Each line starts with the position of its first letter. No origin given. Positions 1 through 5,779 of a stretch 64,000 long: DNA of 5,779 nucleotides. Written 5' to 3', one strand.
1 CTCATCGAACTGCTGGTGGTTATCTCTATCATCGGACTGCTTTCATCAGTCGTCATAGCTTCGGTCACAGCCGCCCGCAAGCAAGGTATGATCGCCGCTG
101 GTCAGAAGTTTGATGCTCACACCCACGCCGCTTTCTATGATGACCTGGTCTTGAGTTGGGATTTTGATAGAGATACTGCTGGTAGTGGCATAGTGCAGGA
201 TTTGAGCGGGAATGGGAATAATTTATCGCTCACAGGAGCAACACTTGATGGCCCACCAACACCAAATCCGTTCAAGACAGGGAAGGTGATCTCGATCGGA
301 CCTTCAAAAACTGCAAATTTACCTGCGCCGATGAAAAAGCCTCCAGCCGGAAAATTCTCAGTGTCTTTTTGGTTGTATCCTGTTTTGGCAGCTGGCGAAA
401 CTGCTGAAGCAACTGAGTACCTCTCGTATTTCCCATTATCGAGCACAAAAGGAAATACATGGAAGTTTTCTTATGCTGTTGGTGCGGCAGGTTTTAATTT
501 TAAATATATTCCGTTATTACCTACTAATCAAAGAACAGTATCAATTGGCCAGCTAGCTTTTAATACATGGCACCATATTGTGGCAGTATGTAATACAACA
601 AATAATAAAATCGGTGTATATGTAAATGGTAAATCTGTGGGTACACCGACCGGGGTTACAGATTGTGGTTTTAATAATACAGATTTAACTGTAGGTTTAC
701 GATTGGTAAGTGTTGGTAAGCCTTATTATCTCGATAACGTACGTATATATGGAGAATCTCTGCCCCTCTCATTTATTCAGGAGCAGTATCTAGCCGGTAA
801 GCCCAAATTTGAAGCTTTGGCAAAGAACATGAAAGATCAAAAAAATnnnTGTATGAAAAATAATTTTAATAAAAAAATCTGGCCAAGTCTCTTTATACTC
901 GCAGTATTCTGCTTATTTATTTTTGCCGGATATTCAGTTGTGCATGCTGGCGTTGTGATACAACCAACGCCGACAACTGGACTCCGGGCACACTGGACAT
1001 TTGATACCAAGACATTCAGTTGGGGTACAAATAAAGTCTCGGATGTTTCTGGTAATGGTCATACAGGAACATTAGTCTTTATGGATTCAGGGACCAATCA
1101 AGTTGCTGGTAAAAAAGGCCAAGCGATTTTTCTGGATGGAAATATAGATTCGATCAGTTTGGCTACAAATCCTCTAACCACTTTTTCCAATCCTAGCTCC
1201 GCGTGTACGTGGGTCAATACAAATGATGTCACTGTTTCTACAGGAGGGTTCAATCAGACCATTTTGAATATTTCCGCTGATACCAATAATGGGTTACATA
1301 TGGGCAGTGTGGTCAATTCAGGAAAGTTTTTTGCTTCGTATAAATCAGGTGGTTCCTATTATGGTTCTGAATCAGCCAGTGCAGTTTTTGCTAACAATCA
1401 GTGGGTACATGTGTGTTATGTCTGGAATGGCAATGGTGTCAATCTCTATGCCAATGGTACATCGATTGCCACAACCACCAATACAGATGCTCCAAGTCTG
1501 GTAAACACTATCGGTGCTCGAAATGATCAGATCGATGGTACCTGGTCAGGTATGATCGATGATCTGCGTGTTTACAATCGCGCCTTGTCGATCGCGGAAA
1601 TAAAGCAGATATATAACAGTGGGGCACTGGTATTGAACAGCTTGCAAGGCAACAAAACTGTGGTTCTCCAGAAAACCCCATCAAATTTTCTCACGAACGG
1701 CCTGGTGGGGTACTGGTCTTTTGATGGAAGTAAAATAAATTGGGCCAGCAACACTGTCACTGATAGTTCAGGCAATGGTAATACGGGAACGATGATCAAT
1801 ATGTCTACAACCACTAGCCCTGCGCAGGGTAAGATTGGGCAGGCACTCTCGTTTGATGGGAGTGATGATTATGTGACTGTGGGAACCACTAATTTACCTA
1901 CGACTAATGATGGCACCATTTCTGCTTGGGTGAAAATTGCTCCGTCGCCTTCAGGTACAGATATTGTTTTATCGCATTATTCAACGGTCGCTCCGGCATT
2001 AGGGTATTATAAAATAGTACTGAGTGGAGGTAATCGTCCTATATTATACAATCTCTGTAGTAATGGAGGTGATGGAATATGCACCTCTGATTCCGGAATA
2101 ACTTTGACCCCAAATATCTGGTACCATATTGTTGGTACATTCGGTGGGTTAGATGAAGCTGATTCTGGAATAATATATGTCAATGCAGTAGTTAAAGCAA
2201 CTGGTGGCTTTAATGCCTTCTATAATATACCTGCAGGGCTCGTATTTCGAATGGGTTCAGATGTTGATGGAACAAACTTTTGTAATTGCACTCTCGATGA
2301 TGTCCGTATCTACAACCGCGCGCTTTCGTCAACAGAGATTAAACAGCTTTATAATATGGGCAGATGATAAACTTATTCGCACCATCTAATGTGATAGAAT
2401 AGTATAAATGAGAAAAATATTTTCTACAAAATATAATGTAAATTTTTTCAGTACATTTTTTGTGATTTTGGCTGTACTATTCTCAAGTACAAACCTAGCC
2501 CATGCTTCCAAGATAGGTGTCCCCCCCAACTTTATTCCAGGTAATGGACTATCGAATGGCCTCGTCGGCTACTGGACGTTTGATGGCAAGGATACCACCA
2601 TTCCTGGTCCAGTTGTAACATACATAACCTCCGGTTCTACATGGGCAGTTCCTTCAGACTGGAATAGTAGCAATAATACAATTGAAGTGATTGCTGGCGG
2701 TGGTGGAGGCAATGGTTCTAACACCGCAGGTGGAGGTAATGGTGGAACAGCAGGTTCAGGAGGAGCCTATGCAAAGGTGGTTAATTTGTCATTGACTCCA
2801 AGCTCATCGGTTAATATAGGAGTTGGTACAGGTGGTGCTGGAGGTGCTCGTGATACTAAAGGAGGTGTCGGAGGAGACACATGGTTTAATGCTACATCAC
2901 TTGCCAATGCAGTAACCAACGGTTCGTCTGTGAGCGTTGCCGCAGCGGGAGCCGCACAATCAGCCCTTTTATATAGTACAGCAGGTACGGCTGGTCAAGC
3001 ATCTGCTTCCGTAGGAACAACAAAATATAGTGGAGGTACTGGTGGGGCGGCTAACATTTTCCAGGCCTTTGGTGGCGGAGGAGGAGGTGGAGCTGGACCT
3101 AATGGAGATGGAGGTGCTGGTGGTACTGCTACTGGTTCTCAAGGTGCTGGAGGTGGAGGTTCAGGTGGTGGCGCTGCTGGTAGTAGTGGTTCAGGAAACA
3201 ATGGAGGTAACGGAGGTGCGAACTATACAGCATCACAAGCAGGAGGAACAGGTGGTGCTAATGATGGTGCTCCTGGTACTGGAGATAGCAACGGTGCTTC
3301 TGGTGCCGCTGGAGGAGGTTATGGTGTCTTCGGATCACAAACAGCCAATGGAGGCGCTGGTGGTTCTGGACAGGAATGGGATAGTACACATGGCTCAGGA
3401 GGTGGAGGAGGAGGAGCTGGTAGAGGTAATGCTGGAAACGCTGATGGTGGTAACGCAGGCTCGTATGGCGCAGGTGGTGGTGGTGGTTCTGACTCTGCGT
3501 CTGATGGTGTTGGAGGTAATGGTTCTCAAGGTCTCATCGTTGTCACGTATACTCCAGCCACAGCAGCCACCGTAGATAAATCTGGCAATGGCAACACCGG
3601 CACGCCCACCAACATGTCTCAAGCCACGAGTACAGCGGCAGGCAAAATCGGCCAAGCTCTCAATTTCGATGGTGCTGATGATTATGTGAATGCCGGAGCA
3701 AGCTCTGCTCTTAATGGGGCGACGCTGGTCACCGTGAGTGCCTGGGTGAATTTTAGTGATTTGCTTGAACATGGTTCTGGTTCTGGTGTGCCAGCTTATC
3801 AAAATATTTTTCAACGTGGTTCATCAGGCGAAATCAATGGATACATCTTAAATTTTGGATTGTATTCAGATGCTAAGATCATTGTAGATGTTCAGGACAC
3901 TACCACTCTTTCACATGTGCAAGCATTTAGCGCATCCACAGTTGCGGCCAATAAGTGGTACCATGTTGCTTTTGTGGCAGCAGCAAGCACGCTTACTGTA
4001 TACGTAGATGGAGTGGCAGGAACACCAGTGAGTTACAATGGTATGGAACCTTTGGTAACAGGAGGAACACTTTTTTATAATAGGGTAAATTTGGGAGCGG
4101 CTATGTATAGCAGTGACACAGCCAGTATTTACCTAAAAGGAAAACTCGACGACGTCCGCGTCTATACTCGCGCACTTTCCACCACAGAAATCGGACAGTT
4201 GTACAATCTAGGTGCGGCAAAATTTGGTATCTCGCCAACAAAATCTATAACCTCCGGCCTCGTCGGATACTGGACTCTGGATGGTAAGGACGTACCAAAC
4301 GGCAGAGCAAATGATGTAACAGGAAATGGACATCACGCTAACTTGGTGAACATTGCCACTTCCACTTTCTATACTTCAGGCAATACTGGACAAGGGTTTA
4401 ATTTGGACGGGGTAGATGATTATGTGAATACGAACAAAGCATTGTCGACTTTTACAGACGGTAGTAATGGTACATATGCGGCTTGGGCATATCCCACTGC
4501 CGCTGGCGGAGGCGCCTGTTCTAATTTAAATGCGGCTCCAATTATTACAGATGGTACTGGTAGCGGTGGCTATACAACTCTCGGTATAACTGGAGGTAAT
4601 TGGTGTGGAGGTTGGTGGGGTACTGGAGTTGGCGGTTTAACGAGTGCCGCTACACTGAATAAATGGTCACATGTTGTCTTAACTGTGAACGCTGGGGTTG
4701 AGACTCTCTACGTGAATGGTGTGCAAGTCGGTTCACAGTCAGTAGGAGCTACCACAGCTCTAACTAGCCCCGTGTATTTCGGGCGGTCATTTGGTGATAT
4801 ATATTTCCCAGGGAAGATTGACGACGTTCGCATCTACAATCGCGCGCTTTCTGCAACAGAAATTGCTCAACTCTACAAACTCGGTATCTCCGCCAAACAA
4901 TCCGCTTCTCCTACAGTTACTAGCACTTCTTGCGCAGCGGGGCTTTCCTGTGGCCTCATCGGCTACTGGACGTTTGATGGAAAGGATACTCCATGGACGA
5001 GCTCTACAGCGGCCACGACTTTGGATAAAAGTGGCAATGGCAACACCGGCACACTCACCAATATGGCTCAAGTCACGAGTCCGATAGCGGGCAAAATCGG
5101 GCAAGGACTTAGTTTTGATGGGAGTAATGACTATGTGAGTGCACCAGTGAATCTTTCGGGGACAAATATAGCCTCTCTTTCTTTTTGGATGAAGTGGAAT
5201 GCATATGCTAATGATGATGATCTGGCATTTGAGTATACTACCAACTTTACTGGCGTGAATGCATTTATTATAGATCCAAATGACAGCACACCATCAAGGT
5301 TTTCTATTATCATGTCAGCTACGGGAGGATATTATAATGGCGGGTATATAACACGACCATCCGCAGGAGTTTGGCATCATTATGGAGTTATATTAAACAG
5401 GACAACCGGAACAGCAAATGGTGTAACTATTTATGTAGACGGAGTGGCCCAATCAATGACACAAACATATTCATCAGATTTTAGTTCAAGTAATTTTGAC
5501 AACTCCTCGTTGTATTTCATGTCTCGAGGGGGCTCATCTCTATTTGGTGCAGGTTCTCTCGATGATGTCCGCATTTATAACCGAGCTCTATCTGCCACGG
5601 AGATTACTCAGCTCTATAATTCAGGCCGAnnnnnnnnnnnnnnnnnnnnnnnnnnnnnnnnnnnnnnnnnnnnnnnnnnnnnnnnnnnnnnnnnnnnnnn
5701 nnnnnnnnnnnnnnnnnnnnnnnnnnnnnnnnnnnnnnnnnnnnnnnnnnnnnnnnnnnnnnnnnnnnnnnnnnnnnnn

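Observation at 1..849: Pilin/pseudopilin N-terminal helices fused to LamG lectin-like domains (four genes in the window)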

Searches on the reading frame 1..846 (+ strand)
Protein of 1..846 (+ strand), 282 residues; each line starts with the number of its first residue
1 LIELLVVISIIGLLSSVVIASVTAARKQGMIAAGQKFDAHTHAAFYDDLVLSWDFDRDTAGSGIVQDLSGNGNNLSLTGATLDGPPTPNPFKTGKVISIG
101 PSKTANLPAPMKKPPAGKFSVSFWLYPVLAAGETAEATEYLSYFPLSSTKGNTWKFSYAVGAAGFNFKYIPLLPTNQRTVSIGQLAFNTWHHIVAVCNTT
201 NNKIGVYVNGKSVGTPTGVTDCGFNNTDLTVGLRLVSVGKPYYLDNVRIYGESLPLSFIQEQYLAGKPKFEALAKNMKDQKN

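Call 9: search_protein_families(library=pfam, proteins=[window:1-846:+], max_evalue=0.01)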
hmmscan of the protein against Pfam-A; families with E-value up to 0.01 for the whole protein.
window:1-846:+ (282 aa): 1 family
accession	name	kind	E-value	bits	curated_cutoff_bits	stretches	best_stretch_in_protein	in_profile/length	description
PF13385.13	Laminin_G_3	-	5e-13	49.9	27.6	1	112-254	12-145/151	Concanavalin A-like lectin/glucanases superfamily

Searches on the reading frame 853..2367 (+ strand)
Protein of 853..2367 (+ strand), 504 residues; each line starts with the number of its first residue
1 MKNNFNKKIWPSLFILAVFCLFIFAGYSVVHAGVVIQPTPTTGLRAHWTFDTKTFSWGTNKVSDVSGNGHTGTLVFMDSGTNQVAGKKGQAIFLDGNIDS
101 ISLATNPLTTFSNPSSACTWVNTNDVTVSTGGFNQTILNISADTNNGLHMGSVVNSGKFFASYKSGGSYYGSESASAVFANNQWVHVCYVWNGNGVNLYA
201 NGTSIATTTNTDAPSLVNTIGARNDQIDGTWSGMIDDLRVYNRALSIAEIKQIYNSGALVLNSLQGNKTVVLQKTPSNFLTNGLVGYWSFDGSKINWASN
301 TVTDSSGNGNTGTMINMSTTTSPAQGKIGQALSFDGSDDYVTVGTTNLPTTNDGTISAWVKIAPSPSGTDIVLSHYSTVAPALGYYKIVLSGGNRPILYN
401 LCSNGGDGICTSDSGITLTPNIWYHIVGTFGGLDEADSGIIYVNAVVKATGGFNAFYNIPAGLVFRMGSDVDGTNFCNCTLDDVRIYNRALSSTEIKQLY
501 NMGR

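Call 9: search_protein_families(library=pfam, proteins=[window:853-2364:+], max_evalue=0.01)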
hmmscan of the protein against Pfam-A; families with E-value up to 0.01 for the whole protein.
window:853-2364:+ (504 aa): 3 families
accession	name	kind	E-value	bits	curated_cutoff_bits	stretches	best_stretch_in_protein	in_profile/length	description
PF13385.13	Laminin_G_3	-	3.8e-49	167.2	27.6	2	335-497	1-151/151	Concanavalin A-like lectin/glucanases superfamily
PF00354.24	Pentaxin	-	0.0044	17.2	25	0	181-266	82-179/194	Pentaxin family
PF06439.18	3keto-disac_hyd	-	0.0051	17.3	26.8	0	163-214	100-157/187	3-keto-disaccharide hydrolase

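Call 22: find_encoding_contigs(protein=window:853-2367:+, flank=10000, max_places=3)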
Protein window:853-2367:+ (504 aa): 1 contig read that carries it; 1 place shown.
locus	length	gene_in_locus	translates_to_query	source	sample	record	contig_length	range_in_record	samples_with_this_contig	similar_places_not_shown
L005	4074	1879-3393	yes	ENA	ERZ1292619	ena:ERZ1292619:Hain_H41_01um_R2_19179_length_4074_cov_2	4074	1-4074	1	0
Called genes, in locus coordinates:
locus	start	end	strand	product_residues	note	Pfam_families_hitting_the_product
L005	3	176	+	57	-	?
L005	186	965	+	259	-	-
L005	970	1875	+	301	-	PF07963:N_methyl (faint), PF13385:Laminin_G_3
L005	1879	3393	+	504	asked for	PF13385:Laminin_G_3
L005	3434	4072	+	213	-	?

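Call 69: search_protein_families(library=ncbifam, proteins=[L005:970-1872:+], max_evalue=0.01)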
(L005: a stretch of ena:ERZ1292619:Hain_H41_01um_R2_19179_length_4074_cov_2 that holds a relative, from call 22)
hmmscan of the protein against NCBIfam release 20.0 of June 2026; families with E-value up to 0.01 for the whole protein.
L005:970-1872:+ (301 aa): 8 families
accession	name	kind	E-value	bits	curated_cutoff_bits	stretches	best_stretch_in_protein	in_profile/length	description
TIGR01708.2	typeII_sec_gspH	equivalog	7.6e-07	29.3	80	1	18-60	4-47/169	type II secretion system minor pseudopilin GspH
TIGR01710.1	typeII_sec_gspG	equivalog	1.7e-05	24.9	88.85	1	17-50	2-35/134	type II secretion system major pseudopilin GspG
TIGR02532.1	IV_pilin_GFxxxE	domain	5.7e-05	22.8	16.3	1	17-38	3-24/24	prepilin-type N-terminal cleavage/methylation domain-containing protein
TIGR02596.1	TIGR02596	subfamily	0.00037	20.6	70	1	18-55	1-39/196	Verru_Chthon cassette protein D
NF007862.0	PRK10574.1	equivalog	0.0009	19.4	138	1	17-41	6-30/145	prepilin peptidase-dependent pilin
NF041775.1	typeIV_PilA_Myxo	equivalog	0.0014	18.6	400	1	9-40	4-35/214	type IV pilin protein PilA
NF040999.1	pilin_ComGC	equivalog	0.0021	18.2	75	1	16-45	2-31/84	competence type IV pilus major pilin ComGC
NF041013.1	T4P_ComGE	equivalog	0.0022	18.1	49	1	17-47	5-35/83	competence type IV pilus minor pilin ComGE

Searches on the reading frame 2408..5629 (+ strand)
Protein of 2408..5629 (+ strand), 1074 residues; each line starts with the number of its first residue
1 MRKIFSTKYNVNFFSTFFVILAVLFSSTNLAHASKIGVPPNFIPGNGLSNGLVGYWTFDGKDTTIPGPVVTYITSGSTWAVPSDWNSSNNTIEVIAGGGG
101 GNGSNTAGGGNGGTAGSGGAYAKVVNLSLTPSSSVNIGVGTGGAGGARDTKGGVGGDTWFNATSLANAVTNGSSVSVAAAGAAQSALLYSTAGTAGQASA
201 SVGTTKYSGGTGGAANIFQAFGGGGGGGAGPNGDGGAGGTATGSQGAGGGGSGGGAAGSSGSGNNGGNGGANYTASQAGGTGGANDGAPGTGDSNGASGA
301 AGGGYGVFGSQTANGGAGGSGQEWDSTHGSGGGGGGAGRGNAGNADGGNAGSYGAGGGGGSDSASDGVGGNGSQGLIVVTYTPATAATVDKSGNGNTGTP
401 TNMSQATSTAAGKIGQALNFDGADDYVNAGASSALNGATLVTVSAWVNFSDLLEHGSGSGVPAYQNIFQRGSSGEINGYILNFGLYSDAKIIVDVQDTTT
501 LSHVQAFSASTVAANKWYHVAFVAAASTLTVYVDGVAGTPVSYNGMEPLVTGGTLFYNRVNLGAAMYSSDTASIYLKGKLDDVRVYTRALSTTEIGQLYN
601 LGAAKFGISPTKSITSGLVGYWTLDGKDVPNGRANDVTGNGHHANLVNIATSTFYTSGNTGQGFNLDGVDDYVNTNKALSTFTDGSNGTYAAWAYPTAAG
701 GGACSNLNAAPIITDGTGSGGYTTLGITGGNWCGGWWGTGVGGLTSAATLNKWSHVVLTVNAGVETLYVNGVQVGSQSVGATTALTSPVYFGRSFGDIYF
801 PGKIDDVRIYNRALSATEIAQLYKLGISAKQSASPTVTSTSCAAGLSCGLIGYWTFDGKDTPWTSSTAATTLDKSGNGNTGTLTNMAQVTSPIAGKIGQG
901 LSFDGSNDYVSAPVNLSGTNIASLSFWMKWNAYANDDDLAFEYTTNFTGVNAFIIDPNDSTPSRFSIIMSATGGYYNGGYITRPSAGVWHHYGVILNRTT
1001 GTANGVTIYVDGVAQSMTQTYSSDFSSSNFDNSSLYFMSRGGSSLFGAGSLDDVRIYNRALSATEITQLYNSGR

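Call 10: search_protein_families(library=pfam, proteins=[window:2408-5629:+], max_evalue=0.001)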
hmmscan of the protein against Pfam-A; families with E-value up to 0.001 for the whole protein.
window:2408-5629:+ (1074 aa): 5 families
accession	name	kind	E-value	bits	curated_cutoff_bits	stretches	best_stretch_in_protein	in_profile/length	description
PF13385.13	Laminin_G_3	-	1.5e-61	207.4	27.6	3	667-820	1-151/151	Concanavalin A-like lectin/glucanases superfamily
PF22925.3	TS_C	-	5.5e-08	33.1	27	0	746-816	125-201/202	Trans-sialidase, C-terminal domain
PF02210.31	Laminin_G_2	-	0.00012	23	22.9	0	494-553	35-92/126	Laminin G domain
PF02973.23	Sialidase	-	0.00015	21.8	26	0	1004-1067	117-182/189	Sialidase, N-terminal domain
PF07953.20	Toxin_R_bind_N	-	0.00099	19.3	23.8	0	749-781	122-155/191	Clostridium neurotoxin, N-terminal receptor binding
